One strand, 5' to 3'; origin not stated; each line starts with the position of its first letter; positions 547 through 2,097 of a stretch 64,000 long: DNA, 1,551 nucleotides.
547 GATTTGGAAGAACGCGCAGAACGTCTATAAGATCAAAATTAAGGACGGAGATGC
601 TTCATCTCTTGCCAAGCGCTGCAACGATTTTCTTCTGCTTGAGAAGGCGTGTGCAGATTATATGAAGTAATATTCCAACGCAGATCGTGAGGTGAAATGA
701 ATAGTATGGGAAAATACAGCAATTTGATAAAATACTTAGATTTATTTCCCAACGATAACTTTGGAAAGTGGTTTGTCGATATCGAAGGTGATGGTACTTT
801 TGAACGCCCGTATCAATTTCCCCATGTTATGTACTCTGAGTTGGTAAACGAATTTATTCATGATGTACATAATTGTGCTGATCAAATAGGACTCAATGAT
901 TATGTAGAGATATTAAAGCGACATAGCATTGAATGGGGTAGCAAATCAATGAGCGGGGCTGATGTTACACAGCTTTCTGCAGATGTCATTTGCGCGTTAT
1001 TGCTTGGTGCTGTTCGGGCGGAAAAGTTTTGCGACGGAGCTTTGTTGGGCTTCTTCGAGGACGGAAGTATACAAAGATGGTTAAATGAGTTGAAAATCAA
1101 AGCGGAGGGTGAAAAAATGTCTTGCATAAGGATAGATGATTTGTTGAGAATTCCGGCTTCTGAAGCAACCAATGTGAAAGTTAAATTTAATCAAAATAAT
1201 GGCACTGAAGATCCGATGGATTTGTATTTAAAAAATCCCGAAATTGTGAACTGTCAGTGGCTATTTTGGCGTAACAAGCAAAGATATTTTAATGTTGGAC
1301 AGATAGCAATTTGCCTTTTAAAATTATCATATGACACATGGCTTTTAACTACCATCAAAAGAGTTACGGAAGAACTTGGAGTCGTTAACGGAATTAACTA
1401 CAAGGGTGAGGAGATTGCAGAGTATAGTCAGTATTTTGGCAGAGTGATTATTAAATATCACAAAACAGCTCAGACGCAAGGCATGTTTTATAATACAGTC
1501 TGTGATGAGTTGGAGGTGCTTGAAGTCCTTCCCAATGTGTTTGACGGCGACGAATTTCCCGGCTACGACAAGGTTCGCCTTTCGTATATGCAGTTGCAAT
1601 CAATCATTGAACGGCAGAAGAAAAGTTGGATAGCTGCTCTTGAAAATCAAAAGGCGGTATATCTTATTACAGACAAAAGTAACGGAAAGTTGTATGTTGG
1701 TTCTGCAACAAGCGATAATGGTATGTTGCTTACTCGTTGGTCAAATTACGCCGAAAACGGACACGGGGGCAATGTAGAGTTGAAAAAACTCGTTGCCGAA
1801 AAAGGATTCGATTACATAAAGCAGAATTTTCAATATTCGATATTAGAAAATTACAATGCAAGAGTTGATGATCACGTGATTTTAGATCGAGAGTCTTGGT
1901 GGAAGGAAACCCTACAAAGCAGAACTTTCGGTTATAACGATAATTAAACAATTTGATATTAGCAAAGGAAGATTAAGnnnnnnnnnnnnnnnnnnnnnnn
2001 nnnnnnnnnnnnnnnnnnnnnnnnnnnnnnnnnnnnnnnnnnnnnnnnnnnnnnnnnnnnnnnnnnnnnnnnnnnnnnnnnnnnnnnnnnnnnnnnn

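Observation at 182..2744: toxN heads a tight three-gene operon with a GIY-YIG fusion protein and an uncharacterised third gene: candidate composite defence module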

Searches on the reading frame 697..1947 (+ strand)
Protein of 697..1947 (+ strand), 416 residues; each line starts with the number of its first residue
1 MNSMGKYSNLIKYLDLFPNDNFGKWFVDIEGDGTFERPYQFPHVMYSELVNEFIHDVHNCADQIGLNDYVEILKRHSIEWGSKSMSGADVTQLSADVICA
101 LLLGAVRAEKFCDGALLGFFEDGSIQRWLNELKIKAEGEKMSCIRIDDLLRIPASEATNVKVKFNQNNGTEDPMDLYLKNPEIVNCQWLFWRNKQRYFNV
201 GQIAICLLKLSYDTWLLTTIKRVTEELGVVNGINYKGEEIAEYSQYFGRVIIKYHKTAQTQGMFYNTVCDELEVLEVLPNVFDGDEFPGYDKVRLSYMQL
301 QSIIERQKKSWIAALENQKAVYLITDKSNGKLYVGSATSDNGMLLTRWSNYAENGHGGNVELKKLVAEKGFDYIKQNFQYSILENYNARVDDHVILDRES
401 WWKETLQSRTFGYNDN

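Call 4: search_protein_families(library=pfam, proteins=[window:697-1947:+], max_evalue=1)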
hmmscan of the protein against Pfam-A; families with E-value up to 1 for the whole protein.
window:697-1947:+ (416 aa): 2 families
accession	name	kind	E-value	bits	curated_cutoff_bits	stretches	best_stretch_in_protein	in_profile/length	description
PF20118.4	DUF6508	-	1.8e-11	44.4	23.6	1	8-133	7-124/129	Family of unknown function (DUF6508)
PF01541.30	GIY-YIG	-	7.6e-05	23.4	22.6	1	319-414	2-78/78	GIY-YIG catalytic domain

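Call 9: search_protein_families(library=padloc, proteins=[window:697-1947:+], max_evalue=1)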
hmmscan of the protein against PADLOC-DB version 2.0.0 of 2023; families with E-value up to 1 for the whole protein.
window:697-1947:+ (416 aa): 4 families
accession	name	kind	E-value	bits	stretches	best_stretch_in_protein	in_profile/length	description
PDLC03973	UzuA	-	7.6e-49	164.7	1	231-416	98-278/278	-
PDLC03974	UzuA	-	1.8e-47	160.3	1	238-416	134-310/310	-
PDLC03701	HEase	-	4.5e-07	28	1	320-414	4-91/271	homing endonuclease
PDLC03693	HEase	-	0.0056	14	1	317-406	106-187/313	homing endonuclease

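Call 10: search_protein_families(library=ncbifam, proteins=[window:697-1947:+], max_evalue=1)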
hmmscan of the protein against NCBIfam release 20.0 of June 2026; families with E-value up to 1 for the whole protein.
window:697-1947:+ (416 aa): 1 family
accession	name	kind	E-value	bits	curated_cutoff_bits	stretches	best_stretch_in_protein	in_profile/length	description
TIGR01453.1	grpIintron_endo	subfamily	3.4e-09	37.1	56.05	1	319-414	2-86/215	group I intron endonuclease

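Call 14: find_homologous_proteins(query=window:697-1947:+)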
Query window:697-1947:+ (416 aa): 2857 proteins with E <= 0.001 among 7503 candidates; the best 120 are listed.
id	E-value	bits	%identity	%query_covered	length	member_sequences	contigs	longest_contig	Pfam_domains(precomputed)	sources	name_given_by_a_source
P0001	4.4e-276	933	96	100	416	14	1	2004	PF20118.5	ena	-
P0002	2.6e-261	885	91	99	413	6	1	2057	PF20118.5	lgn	-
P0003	7.8e-248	840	88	99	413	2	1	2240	PF20118.5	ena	-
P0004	5.0e-246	834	87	99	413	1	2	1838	PF20118.5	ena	-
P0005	5.0e-240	815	85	99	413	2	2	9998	PF20118.5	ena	-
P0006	3.4e-237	805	83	99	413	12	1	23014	PF20118.5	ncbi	-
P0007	4.9e-224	762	80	99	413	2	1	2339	PF20118.5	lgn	-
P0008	2.6e-221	753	80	98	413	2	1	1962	PF20118.5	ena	-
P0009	3.2e-220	749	78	100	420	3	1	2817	PF20118.5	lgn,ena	-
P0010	1.2e-215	734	77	98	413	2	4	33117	PF01541.31,PF20118.5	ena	-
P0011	1.8e-215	734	77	99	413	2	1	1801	PF01541.31,PF20118.5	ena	-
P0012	2.8e-213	727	74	99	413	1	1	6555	PF20118.5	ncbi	-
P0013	2.7e-211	720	75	99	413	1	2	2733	PF20118.5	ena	-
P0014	9.7e-210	715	74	99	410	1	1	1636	PF01541.31,PF20118.5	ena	-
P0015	1.3e-209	714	74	99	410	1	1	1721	PF01541.31,PF20118.5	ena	-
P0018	4.2e-209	713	74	99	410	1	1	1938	PF01541.31,PF20118.5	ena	-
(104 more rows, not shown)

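Call 16: find_related_loci(query=window:697-1947:+, collection=genome_contigs, flank=10000)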
Query window:697-1947:+ (416 aa) in genome_contigs; peptide patterns used: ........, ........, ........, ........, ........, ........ (x = any residue, [..] = any of these).
72 stretches matched a pattern; 14 encode a relative of the query (tblastn E <= 1e-3); 14 distinct loci.
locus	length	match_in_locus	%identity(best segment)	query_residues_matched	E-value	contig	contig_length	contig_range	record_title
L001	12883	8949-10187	84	4-416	0e+0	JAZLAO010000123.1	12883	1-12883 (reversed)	MAG: Eubacteriales bacterium isolate T1900045075_TC20190069.MAGScoT_cleanbin_000015 SGB_4632_k141_2706176, whole genome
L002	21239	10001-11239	84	4-416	0e+0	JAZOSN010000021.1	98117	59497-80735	MAG: Eubacteriales bacterium isolate T1900045543_YK20190237.MAGScoT_cleanbin_000030 SGB_7835_k141_2673055, whole genome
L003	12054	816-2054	83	4-416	0e+0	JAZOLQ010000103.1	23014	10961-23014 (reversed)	MAG: Eubacteriales bacterium isolate T1900045652_YK20190346.MAGScoT_cleanbin_000044 SGB_8221_k141_1361076, whole genome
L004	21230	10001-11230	70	4-413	0e+0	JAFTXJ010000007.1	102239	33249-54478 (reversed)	MAG: Clostridia bacterium isolate RGIG4236 Roe_deer_Colon-4__c622, whole genome shotgun sequence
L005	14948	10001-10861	81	127-416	1e-163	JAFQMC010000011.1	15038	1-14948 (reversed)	MAG: Clostridia bacterium isolate RGIG1944 Goat_Cecum.Co__c315986, whole genome shotgun sequence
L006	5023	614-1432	76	144-416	3e-148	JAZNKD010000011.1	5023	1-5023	MAG: Eubacteriales bacterium isolate T1900044677_TS20190143.MAGScoT_cleanbin_000011 SGB_1646_k141_430209, whole genome s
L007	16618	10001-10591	79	135-332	4e-104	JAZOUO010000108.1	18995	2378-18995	MAG: Eubacteriales bacterium isolate T1900045532_YK20190226.MAGScoT_cleanbin_000041 SGB_7735_k141_1716492, whole genome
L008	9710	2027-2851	48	144-416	8e-79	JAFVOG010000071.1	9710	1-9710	MAG: Clostridia bacterium isolate RGIG5244 Sheep_Colon-1__c378146, whole genome shotgun sequence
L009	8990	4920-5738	46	139-416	2e-70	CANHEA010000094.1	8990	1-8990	MAG: Flavobacteriaceae bacterium isolate RE-15aug16-98 genome assembly, contig: RE-15aug16-C13383, whole genome shotgun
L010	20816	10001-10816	45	140-416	2e-67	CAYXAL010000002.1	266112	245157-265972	MAG TPA_asm: uncultured Ginsengibacter sp. isolate SRP263991_co5_4 genome assembly, contig: NODE_46_length_266112_cov_20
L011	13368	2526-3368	43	144-416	3e-67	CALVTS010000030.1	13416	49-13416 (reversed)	MAG: uncultured Clostridia bacterium isolate BRZ_V__bin16 genome assembly, contig: BRZ_V__NODE_5628_length_13416_cov_45.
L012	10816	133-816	50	188-416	3e-66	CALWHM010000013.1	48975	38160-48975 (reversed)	MAG: uncultured Clostridia bacterium isolate BRZ_DA__bin49 genome assembly, contig: BRZ_DA__NODE_927_length_48975_cov_9.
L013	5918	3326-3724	50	4-133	4e-39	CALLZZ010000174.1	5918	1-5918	MAG TPA_asm: uncultured Clostridia bacterium isolate SRR1561995_bin.103_CONCOCT_v1.1_MAG genome assembly, contig: ERZ724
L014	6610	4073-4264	100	353-416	2e-36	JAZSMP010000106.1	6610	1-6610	MAG: Eubacteriales bacterium isolate T1900044553_TS20190019.MAGScoT_cleanbin_000031 SGB_266_k141_1721281, whole genome s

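Call 52: find_related_loci(query=A2, collection=viral_contigs, flank=6000)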
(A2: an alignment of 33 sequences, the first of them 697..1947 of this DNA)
Query A2 (416 aa) in viral_contigs; peptide patterns used: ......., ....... (x = any residue, [..] = any of these).
244 stretches matched a pattern; 19 encode a relative of the query (tblastn E <= 1e-3); 19 distinct loci.
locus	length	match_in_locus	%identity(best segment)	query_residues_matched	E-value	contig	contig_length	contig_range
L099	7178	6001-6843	75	136-416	1e-147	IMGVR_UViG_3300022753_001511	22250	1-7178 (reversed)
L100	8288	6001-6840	72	137-416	3e-141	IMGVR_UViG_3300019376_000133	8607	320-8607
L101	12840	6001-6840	72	137-416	3e-141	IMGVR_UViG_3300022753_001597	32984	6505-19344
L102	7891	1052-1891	72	137-416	3e-141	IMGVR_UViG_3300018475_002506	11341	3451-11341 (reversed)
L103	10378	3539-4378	72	137-416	3e-141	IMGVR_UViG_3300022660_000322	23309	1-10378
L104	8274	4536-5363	70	141-416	8e-133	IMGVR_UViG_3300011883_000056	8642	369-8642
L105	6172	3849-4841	60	85-416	1e-131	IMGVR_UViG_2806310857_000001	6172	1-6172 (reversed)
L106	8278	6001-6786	67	155-416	4e-117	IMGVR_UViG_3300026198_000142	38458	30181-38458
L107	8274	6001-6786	67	155-416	4e-117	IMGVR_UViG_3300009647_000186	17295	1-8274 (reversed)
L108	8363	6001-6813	63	146-416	6e-117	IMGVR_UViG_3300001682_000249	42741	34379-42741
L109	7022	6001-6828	63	141-416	5e-116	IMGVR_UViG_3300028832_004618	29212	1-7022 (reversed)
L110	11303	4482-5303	59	143-416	2e-102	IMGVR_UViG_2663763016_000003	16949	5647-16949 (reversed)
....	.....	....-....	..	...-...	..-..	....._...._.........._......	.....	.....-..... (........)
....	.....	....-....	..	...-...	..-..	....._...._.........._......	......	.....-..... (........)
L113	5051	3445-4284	53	138-416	1e-95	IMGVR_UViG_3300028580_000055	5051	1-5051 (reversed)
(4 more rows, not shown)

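Call 55: predict_structure(alignment_id=A2)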
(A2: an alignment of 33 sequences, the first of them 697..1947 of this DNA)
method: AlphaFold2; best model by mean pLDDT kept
length: 416 residues; sequences in the alignment: 33
mean_pLDDT: 70.3   pTM: 0.37
mean pLDDT of the five models: 70.3, 69.4, 68.2, 63.5, 53.6
residues with pLDDT >= 90: 49; 70-90: 208; 50-70: 81; < 50: 78
segments of 3 or more residues with pLDDT < 50: 1-4, 139-143, 191-195, 227-234, 279-315, 341-351, 414-416
pLDDT, mean of each block of 10 residues (from residue 1): 58 78 83 79 88 91 84 90 90 90 92 88 92 70 63 80 66 63 54 55 80 80 62 59 75 75 81 69 31 35 44 54 76 66 44 53 72 75 71 77 66 45
secondary structure, 60 per line:
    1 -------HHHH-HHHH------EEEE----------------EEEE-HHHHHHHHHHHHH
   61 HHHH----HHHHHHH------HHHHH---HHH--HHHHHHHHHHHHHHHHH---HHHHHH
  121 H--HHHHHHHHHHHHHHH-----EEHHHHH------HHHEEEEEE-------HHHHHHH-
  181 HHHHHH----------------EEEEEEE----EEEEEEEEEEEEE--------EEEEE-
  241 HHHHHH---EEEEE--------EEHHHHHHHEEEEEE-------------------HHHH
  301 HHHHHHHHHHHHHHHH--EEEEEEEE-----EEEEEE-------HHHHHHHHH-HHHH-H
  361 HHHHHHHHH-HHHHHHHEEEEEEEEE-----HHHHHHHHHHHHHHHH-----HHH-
elements in order: H8-11 H13-16 E23-26 E43-46 H48-64 H69-75 H82-86 H95-111 H115-121 H124-138 H146-150 E160-165 H173-179 H181-186 E203-209 E214-226 E235-239 H241-246 E250-254 H265-271 E272-277 H297-316 E319-326 E332-337 H345-353 H355-358 H360-369 H371-377 E378-386 H392-407

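Call 63: fold_search(model_id=the predicted structure, library=pdb)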
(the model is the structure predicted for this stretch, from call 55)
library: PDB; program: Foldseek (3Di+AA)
matches with E <= 10: 429; with E <= 0.001: 1
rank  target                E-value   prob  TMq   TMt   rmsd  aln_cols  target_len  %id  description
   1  1mk0                  3.1e-04  1.00  0.17  0.61   5.1       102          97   26  catalytic domain of intron endonuclease I-TevI, E75A mutant (released 2002-10-30)
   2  1ln0_A                2.7e-03  1.00  0.17  0.60   4.4        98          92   28  Structure of the Catalytic Domain of Homing Endonuclease I-TevI (released 2002-10-30)
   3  3qph_A                4.8e-02  0.08  0.10  0.11  22.1       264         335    9  The three-dimensional structure of TrmB, a global transcriptional regulator of the hyperthermophilic archaeon Pyrococc (released 2012-05-30)
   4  9lol_A                9.1e-02  0.04  0.10  0.10  26.4       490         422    8  Cryo-EM structure of human MON1A-CCZ1-RAB7A (released 2025-12-03)
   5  7nac_A                1.1e-01  0.14  0.09  0.12  16.7       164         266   11  State E2 nucleolar 60S ribosomal biogenesis intermediate - Composite model (released 2022-11-09)
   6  8rl2_CJ               1.5e-01  0.12  0.11  0.15  20.5       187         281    8  Human pre-60S - State 5 (released 2025-01-15)
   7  2f5t_X                1.5e-01  0.04  0.08  0.11  19.0       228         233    9  Crystal Structure of the sugar binding domain of the archaeal transcriptional regulator TrmB (released 2006-02-21)
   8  8om2_3                2.5e-01  0.14  0.10  0.14  18.9       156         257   15  Small subunit of yeast mitochondrial ribosome in complex with METTL17/Rsm22. (released 2024-01-10)
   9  9qiw_CJ               3.3e-01  0.08  0.10  0.13  17.7       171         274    8  Human pre-60S - State 3 (released 2025-04-30)
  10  8jfu_C                3.7e-01  0.13  0.10  0.21   9.5       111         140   15  AcrIIA15 in complex with palindromic DNA substrate (released 2024-02-28)
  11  8fl0_ND               4.7e-01  0.12  0.11  0.15  10.5       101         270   11  Human nucleolar pre-60S ribosomal subunit (State H) (released 2023-07-12)
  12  8c7g_C                5.3e-01  0.06  0.09  0.08  16.7       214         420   13  Drosophila melanogaster Rab7 GEF complex Mon1-Ccz1-Bulli (released 2023-05-17)
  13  8zeo_D                5.3e-01  0.04  0.06  0.05  18.1       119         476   12  Cryo-EM structure of Adr-2-Adbp-1-dsRBD1 complex (released 2025-05-14)
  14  7bqc_MODEL_1_A        6.3e-01  0.13  0.08  0.23  16.5       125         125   10  Solution NMR structure of NF4; de novo designed protein with a novel fold (released 2021-03-24)
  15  2vfx_J                8.0e-01  0.08  0.08  0.14  14.7       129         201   11  Structure of the Symmetric Mad2 Dimer (released 2008-03-18)
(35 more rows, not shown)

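Call 85: search_protein_families(library=pfam, proteins=[L104:3474-4472:+, L104:6768-7904:+], max_evalue=0.01)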
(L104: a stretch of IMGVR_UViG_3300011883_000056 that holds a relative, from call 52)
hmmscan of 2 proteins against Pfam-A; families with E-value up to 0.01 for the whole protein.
L104:3474-4472:+ (332 aa): 0 families

L104:6768-7904:+ (378 aa): 3 families
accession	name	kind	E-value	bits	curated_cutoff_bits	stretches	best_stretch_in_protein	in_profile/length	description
PF10263.15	SprT-like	-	0.0016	18.7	25.6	1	30-91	18-80/108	SprT-like family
PF13428.12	TPR_14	-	0.0048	17.9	23.5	1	326-361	2-37/44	Tetratricopeptide repeat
PF01863.23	YgjP-like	-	0.0086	16.5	26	0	67-109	163-206/207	YgjP-like, metallopeptidase domain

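Call 87: search_solved_structures(query=A2, max_evalue=1, show_alignments=1)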
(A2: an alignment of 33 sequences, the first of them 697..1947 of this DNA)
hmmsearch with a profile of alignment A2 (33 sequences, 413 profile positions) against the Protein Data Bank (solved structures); distinct sequences matched with E-value up to 1: 3.
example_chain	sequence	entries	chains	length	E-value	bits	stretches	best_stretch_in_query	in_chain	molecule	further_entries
1ln0_A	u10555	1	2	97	6.7e-06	28.6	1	317-411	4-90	intron-associated endonuclease 1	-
1mk0_A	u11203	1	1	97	3.2e-05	26.3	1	317-411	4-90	Intron-associated endonuclease 1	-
1yd6_A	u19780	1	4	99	0.094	14.9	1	304-373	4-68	UvrC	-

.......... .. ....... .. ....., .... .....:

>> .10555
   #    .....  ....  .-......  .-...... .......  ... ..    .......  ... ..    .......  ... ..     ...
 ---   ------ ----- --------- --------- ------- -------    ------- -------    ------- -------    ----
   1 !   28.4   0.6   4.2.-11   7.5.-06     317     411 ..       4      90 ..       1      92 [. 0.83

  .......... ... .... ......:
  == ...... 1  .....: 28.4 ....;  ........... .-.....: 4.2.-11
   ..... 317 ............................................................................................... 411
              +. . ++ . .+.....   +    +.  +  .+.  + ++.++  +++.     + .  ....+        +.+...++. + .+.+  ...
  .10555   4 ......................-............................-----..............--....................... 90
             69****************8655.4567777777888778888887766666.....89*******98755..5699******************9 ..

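Call 101: fold_search(model_id=the predicted structure, library=viral)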
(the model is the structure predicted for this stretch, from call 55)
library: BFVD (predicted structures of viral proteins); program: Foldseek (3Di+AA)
matches with E <= 10: 1016; with E <= 0.001: 1
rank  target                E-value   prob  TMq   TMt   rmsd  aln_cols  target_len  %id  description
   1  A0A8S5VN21            9.2e-04  1.00  0.18  0.25   5.2       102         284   19  (no name in the UniProt tables at hand)
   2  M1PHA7                1.0e-03  1.00  0.17  0.39  13.5       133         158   17  I intron endonuclease [Moumouvirus goulette]
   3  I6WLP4                1.6e-03  1.00  0.17  0.33   3.9        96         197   26  GIY-YIG domain-containing protein [Burkholderia phage BcepMigl]
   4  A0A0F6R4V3            2.0e-03  1.00  0.16  0.30   7.4       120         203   21  Putative homing endonuclease [Sinorhizobium phage phiM9]
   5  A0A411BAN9            2.2e-03  1.00  0.17  0.31   4.4       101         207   27  GIY-YIG domain-containing protein [Salmonella phage Segz_1]
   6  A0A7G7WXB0            2.5e-03  1.00  0.17  0.35   3.8        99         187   22  GIY-YIG domain-containing protein [Rhizobium phage P9VFCI]
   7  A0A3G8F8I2            2.8e-03  1.00  0.17  0.59   5.3       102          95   22  GIY-YIG domain-containing protein [Streptococcus phage CHPC951]
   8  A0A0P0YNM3            3.0e-03  1.00  0.17  0.36   3.5        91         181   23  (no name in the UniProt tables at hand)
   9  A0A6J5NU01            3.2e-03  1.00  0.16  0.26   4.3        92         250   24  GrpIintron_endo, group I intron endonuclease [uncultured Caudovirales phage]
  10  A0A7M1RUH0            3.8e-03  1.00  0.17  0.19   5.5       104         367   24  GIY-YIG domain-containing protein [uncultured phage cr50_1]
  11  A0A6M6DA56            3.8e-03  1.00  0.16  0.18   6.2       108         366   27  (no name in the UniProt tables at hand)
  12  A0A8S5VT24            4.8e-03  1.00  0.18  0.29   5.3       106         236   20  (no name in the UniProt tables at hand)
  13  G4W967                4.8e-03  1.00  0.16  0.23   4.8        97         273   21  Putative SegB homing endonuclease [Tetrasphaera phage TJE1]
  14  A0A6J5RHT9            5.1e-03  1.00  0.16  0.25   5.6       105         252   25  GrpIintron_endo, group I intron endonuclease [uncultured Caudovirales phage]
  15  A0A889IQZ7            5.1e-03  0.99  0.16  0.33  12.8       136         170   20  GIY-YIG domain-containing protein [Pseudomonas phage Itty13]
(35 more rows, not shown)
